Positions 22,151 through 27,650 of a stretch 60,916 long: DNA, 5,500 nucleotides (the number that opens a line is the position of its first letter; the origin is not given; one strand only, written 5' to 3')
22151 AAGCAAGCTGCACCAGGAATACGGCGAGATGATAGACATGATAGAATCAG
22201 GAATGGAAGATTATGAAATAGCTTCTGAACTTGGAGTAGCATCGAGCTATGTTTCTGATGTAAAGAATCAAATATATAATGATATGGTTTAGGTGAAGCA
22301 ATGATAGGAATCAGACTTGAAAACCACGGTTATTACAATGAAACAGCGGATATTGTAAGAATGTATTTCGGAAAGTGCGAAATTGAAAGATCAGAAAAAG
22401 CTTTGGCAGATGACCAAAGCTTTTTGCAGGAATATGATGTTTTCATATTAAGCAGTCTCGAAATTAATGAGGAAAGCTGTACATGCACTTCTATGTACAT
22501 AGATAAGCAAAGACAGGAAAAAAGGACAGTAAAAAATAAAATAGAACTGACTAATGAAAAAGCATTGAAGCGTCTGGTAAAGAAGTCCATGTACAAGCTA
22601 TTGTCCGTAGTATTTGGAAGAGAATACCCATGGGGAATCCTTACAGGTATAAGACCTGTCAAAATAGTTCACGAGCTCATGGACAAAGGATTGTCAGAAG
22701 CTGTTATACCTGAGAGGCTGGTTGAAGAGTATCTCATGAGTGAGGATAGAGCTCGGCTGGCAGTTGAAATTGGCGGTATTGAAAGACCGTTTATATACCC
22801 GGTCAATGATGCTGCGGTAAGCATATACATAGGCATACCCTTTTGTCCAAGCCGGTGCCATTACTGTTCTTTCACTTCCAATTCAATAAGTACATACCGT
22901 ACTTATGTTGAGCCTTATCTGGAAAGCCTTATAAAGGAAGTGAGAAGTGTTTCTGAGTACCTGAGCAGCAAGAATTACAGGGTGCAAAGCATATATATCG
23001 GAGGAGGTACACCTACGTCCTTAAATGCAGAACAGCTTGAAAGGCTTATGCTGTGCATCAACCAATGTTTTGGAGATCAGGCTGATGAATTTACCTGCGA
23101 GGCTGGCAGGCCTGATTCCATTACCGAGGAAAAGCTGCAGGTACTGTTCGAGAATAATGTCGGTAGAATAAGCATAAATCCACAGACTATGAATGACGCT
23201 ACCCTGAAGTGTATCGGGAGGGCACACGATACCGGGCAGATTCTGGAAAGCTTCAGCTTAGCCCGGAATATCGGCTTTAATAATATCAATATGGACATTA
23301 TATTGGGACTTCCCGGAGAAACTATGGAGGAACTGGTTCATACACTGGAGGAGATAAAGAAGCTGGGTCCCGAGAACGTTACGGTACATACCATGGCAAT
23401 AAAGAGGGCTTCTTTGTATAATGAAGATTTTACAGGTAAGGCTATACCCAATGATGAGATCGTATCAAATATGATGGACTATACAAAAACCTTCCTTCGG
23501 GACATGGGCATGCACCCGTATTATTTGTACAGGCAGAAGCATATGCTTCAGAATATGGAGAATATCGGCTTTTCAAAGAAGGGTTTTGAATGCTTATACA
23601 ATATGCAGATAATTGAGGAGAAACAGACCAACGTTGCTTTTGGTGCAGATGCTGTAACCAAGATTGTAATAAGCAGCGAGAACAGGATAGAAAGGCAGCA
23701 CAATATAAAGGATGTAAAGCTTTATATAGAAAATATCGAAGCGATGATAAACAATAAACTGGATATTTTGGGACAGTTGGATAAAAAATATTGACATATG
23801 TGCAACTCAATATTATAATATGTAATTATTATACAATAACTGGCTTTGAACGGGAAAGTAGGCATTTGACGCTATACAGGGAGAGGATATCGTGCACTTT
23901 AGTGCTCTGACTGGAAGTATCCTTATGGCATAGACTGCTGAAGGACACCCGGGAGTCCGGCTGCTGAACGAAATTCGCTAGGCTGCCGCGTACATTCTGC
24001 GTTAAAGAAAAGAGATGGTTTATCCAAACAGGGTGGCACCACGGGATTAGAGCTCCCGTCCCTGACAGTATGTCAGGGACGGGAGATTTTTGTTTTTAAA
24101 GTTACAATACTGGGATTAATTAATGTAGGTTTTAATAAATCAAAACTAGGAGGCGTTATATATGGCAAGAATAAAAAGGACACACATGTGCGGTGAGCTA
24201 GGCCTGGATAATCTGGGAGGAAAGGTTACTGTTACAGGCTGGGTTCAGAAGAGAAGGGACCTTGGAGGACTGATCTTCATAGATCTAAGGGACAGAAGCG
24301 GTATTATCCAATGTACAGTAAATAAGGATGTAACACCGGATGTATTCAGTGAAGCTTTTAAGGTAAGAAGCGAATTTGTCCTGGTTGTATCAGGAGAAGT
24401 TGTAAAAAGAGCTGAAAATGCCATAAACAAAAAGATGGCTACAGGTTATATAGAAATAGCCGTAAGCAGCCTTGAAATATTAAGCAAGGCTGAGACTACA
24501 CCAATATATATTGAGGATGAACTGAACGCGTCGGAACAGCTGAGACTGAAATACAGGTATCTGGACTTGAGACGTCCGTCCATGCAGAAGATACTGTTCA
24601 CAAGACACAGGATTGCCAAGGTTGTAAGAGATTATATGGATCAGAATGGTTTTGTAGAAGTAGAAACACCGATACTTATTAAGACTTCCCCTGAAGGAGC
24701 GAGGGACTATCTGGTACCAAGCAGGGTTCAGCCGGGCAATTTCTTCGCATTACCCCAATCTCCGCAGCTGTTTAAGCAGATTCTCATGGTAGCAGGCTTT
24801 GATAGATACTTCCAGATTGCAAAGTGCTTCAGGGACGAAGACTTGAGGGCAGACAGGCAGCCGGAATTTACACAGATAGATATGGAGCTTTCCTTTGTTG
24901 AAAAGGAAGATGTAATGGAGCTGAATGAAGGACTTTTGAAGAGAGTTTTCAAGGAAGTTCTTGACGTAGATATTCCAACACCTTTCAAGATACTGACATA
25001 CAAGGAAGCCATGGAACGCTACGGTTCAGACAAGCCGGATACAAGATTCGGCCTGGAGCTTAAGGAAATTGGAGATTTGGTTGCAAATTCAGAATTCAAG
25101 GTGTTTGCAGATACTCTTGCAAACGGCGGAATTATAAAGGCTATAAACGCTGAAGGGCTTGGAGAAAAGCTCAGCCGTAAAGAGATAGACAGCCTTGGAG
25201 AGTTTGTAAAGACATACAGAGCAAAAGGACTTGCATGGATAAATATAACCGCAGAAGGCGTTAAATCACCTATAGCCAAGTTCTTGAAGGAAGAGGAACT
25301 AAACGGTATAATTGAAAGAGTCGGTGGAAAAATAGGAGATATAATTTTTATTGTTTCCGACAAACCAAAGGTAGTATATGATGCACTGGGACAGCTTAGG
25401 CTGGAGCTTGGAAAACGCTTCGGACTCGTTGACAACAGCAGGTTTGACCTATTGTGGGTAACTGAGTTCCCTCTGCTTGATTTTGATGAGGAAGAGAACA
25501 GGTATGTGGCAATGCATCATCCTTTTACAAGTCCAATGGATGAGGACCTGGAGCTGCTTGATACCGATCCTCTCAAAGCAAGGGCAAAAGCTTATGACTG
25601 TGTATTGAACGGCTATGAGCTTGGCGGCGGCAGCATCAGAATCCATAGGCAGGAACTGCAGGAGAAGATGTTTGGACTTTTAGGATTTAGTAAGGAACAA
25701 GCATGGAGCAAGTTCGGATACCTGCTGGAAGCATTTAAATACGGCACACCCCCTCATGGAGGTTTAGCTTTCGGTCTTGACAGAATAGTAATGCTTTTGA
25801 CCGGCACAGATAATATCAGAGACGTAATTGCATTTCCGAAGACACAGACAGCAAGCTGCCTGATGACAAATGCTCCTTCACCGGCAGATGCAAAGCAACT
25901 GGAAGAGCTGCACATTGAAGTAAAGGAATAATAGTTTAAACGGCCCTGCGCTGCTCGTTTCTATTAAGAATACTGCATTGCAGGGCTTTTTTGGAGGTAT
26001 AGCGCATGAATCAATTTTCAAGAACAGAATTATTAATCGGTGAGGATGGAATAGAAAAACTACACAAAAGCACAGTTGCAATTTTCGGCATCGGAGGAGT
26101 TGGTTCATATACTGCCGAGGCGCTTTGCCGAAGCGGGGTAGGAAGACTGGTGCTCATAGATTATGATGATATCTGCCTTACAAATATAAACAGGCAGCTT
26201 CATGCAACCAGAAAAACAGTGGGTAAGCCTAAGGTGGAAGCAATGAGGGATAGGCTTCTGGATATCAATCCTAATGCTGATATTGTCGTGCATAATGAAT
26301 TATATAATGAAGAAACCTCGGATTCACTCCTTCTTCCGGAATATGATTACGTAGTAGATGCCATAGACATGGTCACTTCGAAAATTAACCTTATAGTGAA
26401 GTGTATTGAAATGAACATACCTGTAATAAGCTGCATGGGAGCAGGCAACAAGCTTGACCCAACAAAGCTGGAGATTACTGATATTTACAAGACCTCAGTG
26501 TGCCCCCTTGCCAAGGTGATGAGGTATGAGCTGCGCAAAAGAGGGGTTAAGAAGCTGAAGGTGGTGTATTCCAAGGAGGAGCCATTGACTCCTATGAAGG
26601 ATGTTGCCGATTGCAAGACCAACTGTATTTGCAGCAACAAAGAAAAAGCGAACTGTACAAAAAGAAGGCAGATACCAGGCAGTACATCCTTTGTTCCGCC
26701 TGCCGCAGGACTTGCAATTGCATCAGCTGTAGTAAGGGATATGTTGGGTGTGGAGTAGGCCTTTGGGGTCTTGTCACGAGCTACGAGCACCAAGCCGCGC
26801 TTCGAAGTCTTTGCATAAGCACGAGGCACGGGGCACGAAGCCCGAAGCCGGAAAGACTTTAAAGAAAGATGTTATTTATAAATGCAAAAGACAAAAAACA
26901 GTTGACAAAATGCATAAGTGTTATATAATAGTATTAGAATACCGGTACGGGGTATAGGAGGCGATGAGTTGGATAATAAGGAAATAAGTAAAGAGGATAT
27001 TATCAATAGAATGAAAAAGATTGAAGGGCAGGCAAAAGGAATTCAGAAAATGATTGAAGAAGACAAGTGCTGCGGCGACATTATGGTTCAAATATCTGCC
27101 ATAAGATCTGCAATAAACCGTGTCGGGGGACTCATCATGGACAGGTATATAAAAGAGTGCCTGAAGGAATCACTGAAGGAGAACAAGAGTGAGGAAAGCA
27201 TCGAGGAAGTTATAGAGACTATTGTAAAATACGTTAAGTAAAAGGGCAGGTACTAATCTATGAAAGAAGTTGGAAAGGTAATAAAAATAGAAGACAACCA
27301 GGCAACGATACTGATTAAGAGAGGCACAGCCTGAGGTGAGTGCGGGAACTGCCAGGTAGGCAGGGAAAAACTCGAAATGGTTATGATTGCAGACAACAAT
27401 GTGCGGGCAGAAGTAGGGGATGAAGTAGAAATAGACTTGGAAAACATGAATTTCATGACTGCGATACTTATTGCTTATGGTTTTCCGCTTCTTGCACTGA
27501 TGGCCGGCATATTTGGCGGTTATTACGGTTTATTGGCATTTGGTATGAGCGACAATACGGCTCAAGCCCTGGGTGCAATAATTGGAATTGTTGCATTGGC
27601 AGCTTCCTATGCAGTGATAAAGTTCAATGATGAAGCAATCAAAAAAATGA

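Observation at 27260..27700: In-frame TGA at the first Cys of the CxxCxxC motif of an RseC/MucC-family protein: candidate selenoprotein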

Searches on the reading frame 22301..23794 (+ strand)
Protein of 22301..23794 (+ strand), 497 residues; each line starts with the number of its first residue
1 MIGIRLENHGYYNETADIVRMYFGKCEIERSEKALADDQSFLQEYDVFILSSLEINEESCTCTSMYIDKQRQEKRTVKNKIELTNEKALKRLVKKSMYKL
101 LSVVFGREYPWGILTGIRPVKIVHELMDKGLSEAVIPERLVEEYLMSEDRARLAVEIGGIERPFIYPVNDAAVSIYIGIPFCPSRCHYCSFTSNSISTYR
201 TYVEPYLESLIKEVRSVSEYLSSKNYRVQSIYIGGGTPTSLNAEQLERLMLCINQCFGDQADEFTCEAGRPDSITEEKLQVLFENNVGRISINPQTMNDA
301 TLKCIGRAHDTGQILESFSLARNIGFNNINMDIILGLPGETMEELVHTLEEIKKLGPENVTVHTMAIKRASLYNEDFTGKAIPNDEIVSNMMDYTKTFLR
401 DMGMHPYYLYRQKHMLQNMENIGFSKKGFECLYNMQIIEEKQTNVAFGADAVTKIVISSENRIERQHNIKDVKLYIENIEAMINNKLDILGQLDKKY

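Call 68: search_protein_families(library=ncbifam, proteins=[window:22301-23794:+], max_evalue=0.001)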
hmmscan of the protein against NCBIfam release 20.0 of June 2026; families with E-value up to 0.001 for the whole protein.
window:22301-23794:+ (497 aa): 25 families
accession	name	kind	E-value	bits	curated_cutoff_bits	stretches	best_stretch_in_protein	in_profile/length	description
TIGR03994.1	rSAM_HemZ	equivalog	2.7e-161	537.2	321.4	1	90-488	1-399/401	coproporphyrinogen dehydrogenase HemZ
NF006060.0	PRK08207.1-3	equivalog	7.1e-151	503.2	653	1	63-493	39-475/477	coproporphyrinogen III oxidase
NF006063.0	PRK08207.2-1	equivalog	8.2e-132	440.4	1074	1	86-487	106-510/518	coproporphyrinogen III oxidase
NF006062.0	PRK08207.1-5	equivalog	6e-127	424.4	1007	1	60-493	42-474/476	coproporphyrinogen III oxidase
NF006061.0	PRK08207.1-4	equivalog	5.8e-125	417.9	702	1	8-493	10-496/501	coproporphyrinogen III oxidase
NF006064.0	PRK08207.2-2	equivalog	6.5e-121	404.5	504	1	54-490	33-459/465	coproporphyrinogen III oxidase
NF006065.0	PRK08207.2-4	equivalog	2.5e-105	353.2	922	1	64-479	60-479/484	coproporphyrinogen III oxidase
NF006066.0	PRK08207.2-5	equivalog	4e-101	339.2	1117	1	85-476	101-493/518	coproporphyrinogen III oxidase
NF006059.0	PRK08207.1-1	equivalog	1.8e-97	327.1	1012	1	78-493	71-494/496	coproporphyrinogen III oxidase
TIGR00539.1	hemN_rel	equivalog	7.3e-50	170.1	205.4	1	174-476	2-279/361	radical SAM family heme chaperone HemW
NF006067.1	PRK08208.1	equivalog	7.1e-40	137.2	380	1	170-404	33-262/427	STM4012 family radical SAM protein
TIGR00538.1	hemN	equivalog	7.4e-38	130.5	324.95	1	170-456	47-328/454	oxygen-independent coproporphyrinogen III oxidase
TIGR04107.1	rSAM_HutW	equivalog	8.9e-38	130.2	400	1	173-383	40-249/419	heme anaerobic degradation radical SAM methyltransferase ChuW/HutW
NF005133.0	PRK06582.1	equivalog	1.7e-32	113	597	1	168-460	7-283/390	coproporphyrinogen III oxidase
NF004567.0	PRK05904.1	equivalog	3.3e-31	108.8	355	1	173-376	7-203/353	coproporphyrinogen III oxidase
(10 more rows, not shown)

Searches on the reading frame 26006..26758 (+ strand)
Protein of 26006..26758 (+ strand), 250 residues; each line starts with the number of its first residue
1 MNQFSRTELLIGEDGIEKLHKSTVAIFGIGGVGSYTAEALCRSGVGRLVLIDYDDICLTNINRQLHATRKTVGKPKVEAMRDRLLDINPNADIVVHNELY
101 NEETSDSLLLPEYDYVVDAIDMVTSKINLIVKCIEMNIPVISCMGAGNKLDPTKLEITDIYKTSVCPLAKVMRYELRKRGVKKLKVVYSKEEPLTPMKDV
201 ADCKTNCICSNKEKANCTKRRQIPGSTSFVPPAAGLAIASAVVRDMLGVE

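Call 68: search_protein_families(library=ncbifam, proteins=[window:26006-26758:+], max_evalue=0.001)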
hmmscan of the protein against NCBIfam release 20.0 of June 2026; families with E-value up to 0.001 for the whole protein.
window:26006-26758:+ (250 aa): 24 families
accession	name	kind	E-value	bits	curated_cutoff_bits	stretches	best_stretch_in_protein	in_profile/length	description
NF011696.0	PRK15116.1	equivalog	1.1e-51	176.1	304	1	3-247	12-261/268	tRNA cyclic N6-threonylcarbamoyladenosine(37) synthase TcdA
NF006395.0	PRK08644.1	equivalog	5e-31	108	159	1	14-160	23-169/215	sulfur carrier protein ThiS adenylyltransferase ThiF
NF004281.0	PRK05690.1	subfamily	2.6e-27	95.6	266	1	11-143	22-153/250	molybdopterin-synthase adenylyltransferase MoeB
NF006077.0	PRK08223.1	equivalog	1e-26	93.6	266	1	2-142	9-150/296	hypothetical protein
TIGR02355.1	moeB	equivalog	4.4e-26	91.8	376.55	1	14-143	17-145/240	molybdopterin-synthase adenylyltransferase MoeB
TIGR02354.1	thiF_fam2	equivalog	5.6e-25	88.4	152.2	1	16-134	16-131/200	thiamine biosynthesis protein ThiF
TIGR02356.1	adenyl_thiF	equivalog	1.4e-24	86.6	275.25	1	11-143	11-142/203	thiazole biosynthesis adenylyltransferase ThiF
NF006444.0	PRK08762.1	equivalog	4.1e-22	78.4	449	1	11-142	137-267/387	molybdopterin-synthase adenylyltransferase MoeB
NF011424.0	PRK14851.1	subfamily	1.6e-21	76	1170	1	3-143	25-166/679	hypothetical protein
NF011425.0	PRK14852.1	equivalog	1.4e-20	72.9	1337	1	4-144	315-456/989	hypothetical protein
NF005646.0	PRK07411.1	equivalog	5.9e-19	68.5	633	1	4-140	19-156/390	molybdopterin-synthase adenylyltransferase MoeB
NF047750.1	SAMPActivE1UbaA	equivalog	2.5e-18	66.4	450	1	11-140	22-150/270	SAMP-activating enzyme E1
NF006204.0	PRK08328.1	equivalog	7.4e-18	65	339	1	2-141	8-147/231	hypothetical protein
NF005902.0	PRK07878.1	equivalog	1.8e-17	63.3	647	1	11-126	32-146/392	adenylyltransferase/sulfurtransferase MoeZ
NF004111.0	PRK05600.1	equivalog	1e-16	61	437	1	14-127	34-146/371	ThiF family adenylyltransferase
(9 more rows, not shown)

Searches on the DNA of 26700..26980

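Call 100: search_rna_families(source=window, start=26700, end=26980, threshold=evalue, max_evalue=1)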
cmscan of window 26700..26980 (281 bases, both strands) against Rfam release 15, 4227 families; matches with E-value up to 1: 0.
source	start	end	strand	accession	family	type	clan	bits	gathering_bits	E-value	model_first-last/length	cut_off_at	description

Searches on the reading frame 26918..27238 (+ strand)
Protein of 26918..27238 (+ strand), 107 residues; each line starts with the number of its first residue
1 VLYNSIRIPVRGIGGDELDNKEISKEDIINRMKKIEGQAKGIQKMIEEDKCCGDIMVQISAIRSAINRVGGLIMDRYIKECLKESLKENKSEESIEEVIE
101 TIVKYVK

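Call 4: search_protein_families(library=pfam, proteins=[window:26918-27238:+], max_evalue=0.01)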
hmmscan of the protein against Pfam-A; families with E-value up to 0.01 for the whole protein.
seq(107 aa): 2 families
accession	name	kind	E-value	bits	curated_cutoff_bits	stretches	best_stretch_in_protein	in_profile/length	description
PF02583.22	Trns_repr_metal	-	6.6e-27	94.2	22.8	1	25-103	2-77/78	Metal-sensitive transcriptional repressor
PF10372.14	CdaS_N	-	0.0073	16.8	27.2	1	23-79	9-63/69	Diadenylate cyclase CdaS, N-terminal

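Call 57: search_solved_structures(query=window:26969-27238:+, max_evalue=0.001, show_alignments=4)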
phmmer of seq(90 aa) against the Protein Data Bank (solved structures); distinct sequences matched with E-value up to 0.001: 11.
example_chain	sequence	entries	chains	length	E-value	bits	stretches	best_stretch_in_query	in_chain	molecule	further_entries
4m1p_A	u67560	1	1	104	1e-19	73.8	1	8-90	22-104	Copper-sensitive operon repressor (CsoR)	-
5fmn_A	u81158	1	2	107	1.2e-15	60.8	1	7-87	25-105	INRS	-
7mq3_A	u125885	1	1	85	1.8e-14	57.1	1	11-87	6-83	Copper-sensing transcriptional repressor csoR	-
7mq1_A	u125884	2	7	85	1.9e-14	57.1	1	11-87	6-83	Copper-sensing transcriptional repressor csoR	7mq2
2hh7_A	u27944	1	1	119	3.8e-12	49.7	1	7-85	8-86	Hypothetical protein CsoR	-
6ahx_A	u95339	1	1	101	4.8e-10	43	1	8-78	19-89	Putative cytosolic protein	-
4adz_A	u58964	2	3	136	5.3e-10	42.9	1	8-83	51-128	CSOR | COPPER SENSITIVE OPERON REPRESSOR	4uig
3aai_A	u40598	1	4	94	1e-08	38.8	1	8-85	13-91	Copper homeostasis operon regulatory protein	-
5lbm_A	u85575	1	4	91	8.5e-08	35.9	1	7-90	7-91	Transcriptional repressor FrmR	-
5lcy_A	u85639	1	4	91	5.2e-05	27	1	7-65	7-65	Frmr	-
6nr8_2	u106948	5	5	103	0.00087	23.1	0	18-87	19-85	Prefoldin subunit 2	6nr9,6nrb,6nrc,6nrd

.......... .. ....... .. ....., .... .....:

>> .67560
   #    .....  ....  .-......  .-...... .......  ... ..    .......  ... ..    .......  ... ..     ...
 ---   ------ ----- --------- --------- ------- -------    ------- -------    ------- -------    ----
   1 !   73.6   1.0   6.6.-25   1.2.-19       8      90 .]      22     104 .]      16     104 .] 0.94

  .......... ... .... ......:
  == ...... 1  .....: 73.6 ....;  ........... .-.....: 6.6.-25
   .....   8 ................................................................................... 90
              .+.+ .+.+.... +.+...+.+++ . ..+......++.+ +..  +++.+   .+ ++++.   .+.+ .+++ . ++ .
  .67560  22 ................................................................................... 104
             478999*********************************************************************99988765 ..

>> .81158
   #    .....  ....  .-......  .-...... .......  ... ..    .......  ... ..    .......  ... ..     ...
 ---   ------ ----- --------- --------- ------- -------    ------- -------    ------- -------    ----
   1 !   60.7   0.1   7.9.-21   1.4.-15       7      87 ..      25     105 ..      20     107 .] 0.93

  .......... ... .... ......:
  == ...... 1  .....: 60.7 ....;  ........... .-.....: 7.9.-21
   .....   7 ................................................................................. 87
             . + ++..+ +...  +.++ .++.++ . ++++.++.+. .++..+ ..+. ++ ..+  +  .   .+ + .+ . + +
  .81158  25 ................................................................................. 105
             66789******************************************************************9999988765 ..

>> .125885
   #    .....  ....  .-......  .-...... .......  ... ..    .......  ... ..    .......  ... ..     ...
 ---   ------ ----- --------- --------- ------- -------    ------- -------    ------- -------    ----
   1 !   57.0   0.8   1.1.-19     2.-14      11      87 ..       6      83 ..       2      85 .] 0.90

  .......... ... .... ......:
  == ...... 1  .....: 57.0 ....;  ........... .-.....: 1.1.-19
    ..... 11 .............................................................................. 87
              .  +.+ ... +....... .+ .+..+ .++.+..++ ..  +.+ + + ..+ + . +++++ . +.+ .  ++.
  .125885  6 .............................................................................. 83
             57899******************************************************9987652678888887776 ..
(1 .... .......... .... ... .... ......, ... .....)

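Call 68: search_protein_families(library=ncbifam, proteins=[window:26969-27238:+], max_evalue=0.001)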
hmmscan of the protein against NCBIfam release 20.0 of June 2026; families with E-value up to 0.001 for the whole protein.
seq(90 aa): 3 families
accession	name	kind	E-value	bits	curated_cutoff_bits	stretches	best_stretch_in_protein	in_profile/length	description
NF052430.1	repress_RicR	exception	4.9e-17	62.3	175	1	7-80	7-82/93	copper-sensing transcriptional repressor RicR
NF008464.0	PRK11352.1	equivalog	1.1e-12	48.1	133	1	7-90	7-91/91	formaldehyde-responsive transcriptional repressor FrmR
NF011613.0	PRK15039.1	equivalog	1.3e-11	45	138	1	8-89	8-89/90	Ni(II)/Co(II)-binding transcriptional repressor RcnR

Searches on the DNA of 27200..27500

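Call 95: search_rna_families(source=window, start=27200, end=27500, threshold=evalue, max_evalue=10)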
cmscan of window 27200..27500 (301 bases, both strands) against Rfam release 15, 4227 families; matches with E-value up to 10: 2.
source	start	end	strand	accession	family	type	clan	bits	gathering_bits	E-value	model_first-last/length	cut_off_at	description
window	27412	27468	+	RF00300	snoZ221_snoR21b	Gene; snRNA; snoRNA; CD-box;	-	14.3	44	2.8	1-91/91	no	Small nucleolar RNA Z221/R21b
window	27307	27487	-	RF02091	DAOA-AS1_2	Gene; lncRNA;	-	13.9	43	0.3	1-205/205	no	DAOA antisense RNA 1 conserved region 2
